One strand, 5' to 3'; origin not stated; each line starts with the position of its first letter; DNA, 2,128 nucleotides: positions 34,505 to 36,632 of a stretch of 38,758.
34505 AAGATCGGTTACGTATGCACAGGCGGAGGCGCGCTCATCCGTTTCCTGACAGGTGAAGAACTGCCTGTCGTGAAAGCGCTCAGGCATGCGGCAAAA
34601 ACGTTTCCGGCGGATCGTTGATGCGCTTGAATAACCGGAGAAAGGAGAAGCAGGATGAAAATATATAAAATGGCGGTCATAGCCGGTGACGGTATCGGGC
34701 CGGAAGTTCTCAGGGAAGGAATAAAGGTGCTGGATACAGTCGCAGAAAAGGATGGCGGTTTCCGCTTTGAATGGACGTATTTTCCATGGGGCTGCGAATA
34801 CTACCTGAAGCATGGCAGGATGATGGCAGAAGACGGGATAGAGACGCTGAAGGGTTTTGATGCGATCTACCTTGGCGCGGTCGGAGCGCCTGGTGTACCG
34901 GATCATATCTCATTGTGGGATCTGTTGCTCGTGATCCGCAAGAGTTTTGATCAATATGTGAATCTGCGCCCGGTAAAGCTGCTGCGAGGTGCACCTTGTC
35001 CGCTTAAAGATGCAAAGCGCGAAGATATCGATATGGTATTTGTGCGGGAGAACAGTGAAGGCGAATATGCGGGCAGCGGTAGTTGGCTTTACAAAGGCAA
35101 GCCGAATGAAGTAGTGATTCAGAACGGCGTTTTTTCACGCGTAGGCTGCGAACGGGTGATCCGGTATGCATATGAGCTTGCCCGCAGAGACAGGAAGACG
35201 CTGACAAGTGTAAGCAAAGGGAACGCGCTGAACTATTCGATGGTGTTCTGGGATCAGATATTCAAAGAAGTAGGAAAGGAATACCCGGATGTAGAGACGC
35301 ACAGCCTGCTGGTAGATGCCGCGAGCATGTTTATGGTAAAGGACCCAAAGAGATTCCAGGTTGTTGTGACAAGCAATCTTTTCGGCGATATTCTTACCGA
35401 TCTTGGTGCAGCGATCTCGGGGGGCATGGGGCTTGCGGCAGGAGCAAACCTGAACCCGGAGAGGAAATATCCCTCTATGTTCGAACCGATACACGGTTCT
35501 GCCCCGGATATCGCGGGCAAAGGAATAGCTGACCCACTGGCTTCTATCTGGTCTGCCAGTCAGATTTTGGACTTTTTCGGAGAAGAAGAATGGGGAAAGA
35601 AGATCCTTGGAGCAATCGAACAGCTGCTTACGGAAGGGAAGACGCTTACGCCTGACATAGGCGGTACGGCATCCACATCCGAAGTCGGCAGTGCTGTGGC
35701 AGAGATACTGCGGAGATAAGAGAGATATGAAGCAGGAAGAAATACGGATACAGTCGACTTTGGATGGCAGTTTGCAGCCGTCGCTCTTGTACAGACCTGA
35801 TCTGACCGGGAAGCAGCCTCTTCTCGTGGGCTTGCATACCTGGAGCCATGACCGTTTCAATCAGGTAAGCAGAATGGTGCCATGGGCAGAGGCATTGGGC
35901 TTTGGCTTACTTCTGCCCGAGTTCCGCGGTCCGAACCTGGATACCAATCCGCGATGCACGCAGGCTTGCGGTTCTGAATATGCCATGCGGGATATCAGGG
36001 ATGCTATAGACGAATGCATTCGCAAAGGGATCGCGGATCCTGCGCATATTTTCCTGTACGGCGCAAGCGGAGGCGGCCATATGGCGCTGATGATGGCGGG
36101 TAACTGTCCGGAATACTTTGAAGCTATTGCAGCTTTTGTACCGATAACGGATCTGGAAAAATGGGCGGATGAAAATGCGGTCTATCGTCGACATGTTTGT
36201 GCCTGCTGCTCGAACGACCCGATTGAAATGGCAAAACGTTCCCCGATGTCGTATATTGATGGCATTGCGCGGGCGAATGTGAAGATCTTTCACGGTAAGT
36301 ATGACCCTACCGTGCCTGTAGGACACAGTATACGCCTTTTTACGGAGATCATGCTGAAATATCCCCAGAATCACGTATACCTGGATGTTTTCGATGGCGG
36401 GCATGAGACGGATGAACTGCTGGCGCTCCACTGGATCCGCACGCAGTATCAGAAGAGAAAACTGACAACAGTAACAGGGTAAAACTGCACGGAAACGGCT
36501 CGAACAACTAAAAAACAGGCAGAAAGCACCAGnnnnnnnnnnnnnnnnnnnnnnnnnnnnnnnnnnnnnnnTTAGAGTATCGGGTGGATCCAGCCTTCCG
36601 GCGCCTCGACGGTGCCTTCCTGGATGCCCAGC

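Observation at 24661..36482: Twelve-gene string with no sugar kinase: candidate undescribed oxidative route from an imported glycoside to C3/C4 acids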

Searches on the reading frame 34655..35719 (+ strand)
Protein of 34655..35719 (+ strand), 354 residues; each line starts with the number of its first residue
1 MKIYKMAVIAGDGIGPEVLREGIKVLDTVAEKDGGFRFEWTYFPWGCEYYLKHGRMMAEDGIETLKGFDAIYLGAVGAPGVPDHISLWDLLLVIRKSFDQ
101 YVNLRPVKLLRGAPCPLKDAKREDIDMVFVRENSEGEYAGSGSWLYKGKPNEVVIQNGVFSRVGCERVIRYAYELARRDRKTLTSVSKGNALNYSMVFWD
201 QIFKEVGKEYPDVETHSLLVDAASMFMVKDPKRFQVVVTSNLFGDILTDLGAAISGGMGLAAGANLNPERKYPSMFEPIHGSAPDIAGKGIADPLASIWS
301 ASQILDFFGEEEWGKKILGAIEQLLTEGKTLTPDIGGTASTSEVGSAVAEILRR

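Call 4: search_protein_families(library=pfam, proteins=[window:34655-35719:+])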
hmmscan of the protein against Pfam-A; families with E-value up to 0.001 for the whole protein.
window:34655-35719:+ (354 aa): 1 family
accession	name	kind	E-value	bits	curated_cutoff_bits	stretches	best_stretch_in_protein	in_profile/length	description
PF00180.25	Iso_dh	-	1.2e-90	304.8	27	1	5-348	1-348/348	Isocitrate/isopropylmalate dehydrogenase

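Call 6: search_protein_families(library=ncbifam, proteins=[window:34655-35719:+], max_evalue=0.00001)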
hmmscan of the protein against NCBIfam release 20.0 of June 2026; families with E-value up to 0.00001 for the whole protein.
window:34655-35719:+ (354 aa): 16 families
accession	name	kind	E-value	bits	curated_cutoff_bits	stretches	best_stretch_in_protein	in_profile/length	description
TIGR02089.1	TTC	equivalog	2.2e-151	503.8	470.4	1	1-351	1-351/352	tartrate dehydrogenase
NF006048.0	PRK08194.1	equivalog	1.1e-148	495.1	501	1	1-353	1-350/352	tartrate dehydrogenase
NF002898.0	PRK03437.1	equivalog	1.4e-123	412.6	393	1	2-352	3-345/347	3-isopropylmalate dehydrogenase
TIGR02088.1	LEU3_arch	subfamily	3.7e-87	292.6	409.8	1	6-348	1-323/324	isopropylmalate/isohomocitrate dehydrogenases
NF040626.1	AksF2_Meth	equivalog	9.8e-84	281.4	540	1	4-352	2-330/333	homoisocitrate dehydrogenase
NF040619.1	AksF_Meth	equivalog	1e-78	264.8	500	1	4-346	2-341/343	homoisocitrate dehydrogenase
TIGR00169.1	leuB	equivalog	1.2e-76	258.1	353.2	1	5-350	1-347/349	3-isopropylmalate dehydrogenase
NF006529.0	PRK08997.1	equivalog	1.6e-74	250.9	510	1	4-350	4-333/335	isocitrate dehydrogenase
NF006673.0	PRK09222.1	equivalog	1.9e-66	225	509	1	3-345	4-329/482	NADP-dependent isocitrate dehydrogenase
NF040855.1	iso_homocit_dh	equivalog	3e-62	210.9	680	1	3-349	1-316/345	isocitrate--homoisocitrate dehydrogenase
TIGR00175.1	mito_nad_idh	equivalog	1.5e-60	205.1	432.4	1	4-350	4-332/334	isocitrate dehydrogenase (NAD(+))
TIGR02924.1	ICDH_alpha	equivalog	1.7e-53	182.4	561.35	1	5-335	2-314/473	isocitrate dehydrogenase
TIGR00183.1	prok_nadp_idh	equivalog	3.2e-38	131.6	567.3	2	226-335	288-393/417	isocitrate dehydrogenase (NADP(+))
NF005425.0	PRK07006.1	equivalog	2.2e-36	125.5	490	2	226-334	288-392/416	NADP-dependent isocitrate dehydrogenase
NF005036.0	PRK06451.1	equivalog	1.1e-31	110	484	2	159-335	192-386/412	NADP-dependent isocitrate dehydrogenase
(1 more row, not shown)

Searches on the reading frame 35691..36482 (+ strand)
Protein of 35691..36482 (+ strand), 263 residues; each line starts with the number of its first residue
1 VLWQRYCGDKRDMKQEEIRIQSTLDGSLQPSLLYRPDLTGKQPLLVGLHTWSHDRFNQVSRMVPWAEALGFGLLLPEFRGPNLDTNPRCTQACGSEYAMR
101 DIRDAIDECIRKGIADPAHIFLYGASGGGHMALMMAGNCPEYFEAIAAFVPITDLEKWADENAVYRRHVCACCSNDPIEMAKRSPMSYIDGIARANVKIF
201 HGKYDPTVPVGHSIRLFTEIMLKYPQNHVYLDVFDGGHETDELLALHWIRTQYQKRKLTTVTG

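Call 4: search_protein_families(library=pfam, proteins=[window:35691-36482:+])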
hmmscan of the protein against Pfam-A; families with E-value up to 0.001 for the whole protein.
window:35691-36482:+ (263 aa): 5 families
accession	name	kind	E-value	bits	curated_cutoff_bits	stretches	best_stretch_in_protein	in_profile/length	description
PF00326.27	Peptidase_S9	-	7.1e-17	62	22.6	1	97-239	43-188/213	Prolyl oligopeptidase family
PF20434.5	BD-FAE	-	2e-09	37.7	26.8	1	115-218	86-213/215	BD-FAE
PF00561.26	Abhydrolase_1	-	5.1e-07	30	25.8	1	47-161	5-112/245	alpha/beta hydrolase fold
PF00756.26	Esterase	-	9.8e-05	22.7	22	1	120-165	117-172/251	Putative esterase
PF02230.22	Abhydrolase_2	-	0.00029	21.2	23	0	96-150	84-137/217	Phospholipase/Carboxylesterase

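Call 6: search_protein_families(library=ncbifam, proteins=[window:35691-36482:+], max_evalue=0.00001)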
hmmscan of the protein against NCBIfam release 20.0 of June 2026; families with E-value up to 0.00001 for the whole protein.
window:35691-36482:+ (263 aa): 2 families
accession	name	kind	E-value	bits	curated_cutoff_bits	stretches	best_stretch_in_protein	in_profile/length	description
NF050058.1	e_dPHAscl_type1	hypoth_equivalog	2.3e-16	60.1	150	1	32-213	11-197/276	extracellular catalytic domain type 1 short-chain-length polyhydroxyalkanoate depolymerase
TIGR01840.1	esterase_phb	subfamily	1.5e-06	27.9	107.85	1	34-209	4-184/213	PHB depolymerase family esterase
